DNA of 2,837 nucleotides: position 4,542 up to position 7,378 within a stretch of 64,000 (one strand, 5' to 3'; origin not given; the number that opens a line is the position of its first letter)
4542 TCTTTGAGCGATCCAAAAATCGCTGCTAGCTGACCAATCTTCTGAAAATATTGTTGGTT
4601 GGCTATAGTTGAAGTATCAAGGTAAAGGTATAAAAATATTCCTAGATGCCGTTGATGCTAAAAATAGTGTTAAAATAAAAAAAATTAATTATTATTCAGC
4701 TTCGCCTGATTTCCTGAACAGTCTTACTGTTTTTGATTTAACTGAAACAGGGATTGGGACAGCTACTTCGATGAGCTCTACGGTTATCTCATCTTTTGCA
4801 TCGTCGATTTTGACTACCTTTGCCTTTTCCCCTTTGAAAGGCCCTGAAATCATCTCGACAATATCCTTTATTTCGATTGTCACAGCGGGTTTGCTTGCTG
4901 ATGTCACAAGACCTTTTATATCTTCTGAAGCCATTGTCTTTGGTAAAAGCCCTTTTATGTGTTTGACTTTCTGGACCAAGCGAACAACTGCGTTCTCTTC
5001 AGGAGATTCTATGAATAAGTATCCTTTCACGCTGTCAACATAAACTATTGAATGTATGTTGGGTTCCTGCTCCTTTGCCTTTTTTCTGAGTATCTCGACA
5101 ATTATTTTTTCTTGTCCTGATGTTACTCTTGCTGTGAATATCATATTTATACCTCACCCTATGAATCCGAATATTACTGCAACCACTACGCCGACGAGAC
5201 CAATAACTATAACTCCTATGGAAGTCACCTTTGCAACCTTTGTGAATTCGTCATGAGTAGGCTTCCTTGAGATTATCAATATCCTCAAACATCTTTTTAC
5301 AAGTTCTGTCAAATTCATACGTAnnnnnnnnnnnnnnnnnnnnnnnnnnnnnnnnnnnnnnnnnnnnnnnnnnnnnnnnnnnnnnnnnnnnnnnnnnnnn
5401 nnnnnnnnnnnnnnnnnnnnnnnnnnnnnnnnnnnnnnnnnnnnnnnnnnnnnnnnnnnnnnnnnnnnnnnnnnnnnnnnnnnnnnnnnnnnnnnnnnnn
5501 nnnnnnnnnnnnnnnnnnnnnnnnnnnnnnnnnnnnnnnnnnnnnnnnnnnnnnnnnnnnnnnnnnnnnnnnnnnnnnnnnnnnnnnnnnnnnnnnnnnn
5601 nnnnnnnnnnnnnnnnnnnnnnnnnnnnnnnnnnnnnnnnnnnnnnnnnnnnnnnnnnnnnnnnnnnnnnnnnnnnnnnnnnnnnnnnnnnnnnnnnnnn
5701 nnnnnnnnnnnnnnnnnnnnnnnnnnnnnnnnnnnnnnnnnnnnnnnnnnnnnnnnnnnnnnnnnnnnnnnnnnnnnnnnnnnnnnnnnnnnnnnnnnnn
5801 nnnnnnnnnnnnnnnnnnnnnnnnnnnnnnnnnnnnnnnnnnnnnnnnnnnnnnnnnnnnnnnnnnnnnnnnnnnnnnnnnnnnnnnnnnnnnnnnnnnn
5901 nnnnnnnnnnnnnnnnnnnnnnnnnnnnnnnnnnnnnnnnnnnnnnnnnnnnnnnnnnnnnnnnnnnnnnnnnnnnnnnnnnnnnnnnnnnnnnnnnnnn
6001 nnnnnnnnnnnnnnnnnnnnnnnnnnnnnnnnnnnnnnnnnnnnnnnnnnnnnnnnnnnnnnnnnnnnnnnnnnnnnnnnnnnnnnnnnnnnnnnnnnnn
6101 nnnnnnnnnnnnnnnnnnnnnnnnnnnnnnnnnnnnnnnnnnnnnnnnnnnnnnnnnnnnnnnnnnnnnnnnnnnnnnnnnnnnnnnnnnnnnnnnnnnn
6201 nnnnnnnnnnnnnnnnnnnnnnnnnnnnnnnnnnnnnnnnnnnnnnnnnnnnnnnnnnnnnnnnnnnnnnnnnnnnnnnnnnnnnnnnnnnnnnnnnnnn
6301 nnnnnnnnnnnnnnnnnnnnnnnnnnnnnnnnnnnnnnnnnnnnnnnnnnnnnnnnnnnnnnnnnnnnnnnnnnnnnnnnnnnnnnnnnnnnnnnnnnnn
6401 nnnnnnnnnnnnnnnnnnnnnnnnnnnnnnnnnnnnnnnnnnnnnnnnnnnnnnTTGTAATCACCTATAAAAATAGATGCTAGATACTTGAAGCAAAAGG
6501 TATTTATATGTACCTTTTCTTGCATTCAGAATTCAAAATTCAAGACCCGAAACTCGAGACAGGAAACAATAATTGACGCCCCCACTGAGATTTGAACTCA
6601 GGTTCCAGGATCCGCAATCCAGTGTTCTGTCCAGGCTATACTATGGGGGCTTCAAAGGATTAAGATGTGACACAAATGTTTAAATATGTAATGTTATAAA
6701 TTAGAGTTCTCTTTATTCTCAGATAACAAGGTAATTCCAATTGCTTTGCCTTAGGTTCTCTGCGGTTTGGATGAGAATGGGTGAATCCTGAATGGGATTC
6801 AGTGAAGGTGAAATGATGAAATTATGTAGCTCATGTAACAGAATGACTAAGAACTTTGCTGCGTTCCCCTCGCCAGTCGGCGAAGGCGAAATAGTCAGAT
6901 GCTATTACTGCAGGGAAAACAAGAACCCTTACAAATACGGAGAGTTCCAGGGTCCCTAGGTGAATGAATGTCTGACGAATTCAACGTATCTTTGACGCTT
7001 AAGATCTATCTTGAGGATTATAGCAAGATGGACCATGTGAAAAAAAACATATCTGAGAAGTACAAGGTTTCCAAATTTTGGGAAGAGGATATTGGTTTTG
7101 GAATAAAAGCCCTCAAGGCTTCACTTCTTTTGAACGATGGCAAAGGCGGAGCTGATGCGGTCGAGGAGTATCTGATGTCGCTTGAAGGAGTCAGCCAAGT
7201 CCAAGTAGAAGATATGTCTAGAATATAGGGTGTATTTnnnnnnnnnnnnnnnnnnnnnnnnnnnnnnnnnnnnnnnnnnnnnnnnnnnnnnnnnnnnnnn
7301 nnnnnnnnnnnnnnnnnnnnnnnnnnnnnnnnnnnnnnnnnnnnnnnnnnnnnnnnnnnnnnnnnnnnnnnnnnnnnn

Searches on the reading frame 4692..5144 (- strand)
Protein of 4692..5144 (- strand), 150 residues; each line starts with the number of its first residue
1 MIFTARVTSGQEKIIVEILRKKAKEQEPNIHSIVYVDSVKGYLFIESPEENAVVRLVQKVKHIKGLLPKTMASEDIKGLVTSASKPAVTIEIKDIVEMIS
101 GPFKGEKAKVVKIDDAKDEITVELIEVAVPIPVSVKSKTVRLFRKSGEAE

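Call 34: search_protein_families(library=pfam, proteins=[window:4692-5144:-], max_evalue=0.00001)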
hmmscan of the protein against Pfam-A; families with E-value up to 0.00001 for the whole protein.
window:4692-5144:- (150 aa): 2 families
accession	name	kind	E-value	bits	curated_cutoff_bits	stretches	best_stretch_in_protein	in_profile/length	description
PF03439.18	Spt5-NGN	-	5.8e-17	61.8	22.4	1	1-78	1-82/84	Early transcription elongation factor of RNA pol II, NGN section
PF00467.35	KOW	-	3e-09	36.8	22.3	1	93-123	2-32/32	KOW motif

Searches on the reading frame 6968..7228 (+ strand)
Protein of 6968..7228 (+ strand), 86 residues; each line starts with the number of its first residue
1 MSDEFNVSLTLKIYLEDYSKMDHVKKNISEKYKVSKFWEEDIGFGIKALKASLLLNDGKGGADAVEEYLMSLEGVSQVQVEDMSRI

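Call 34: search_protein_families(library=pfam, proteins=[window:6968-7228:+], max_evalue=0.00001)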
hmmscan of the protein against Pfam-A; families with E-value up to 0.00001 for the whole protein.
window:6968-7228:+ (86 aa): 1 family
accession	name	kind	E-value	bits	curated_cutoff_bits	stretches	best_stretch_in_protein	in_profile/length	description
PF00736.24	EF1_GNE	-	4e-14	52.9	20.8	1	16-86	9-88/88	EF-1 guanine nucleotide exchange domain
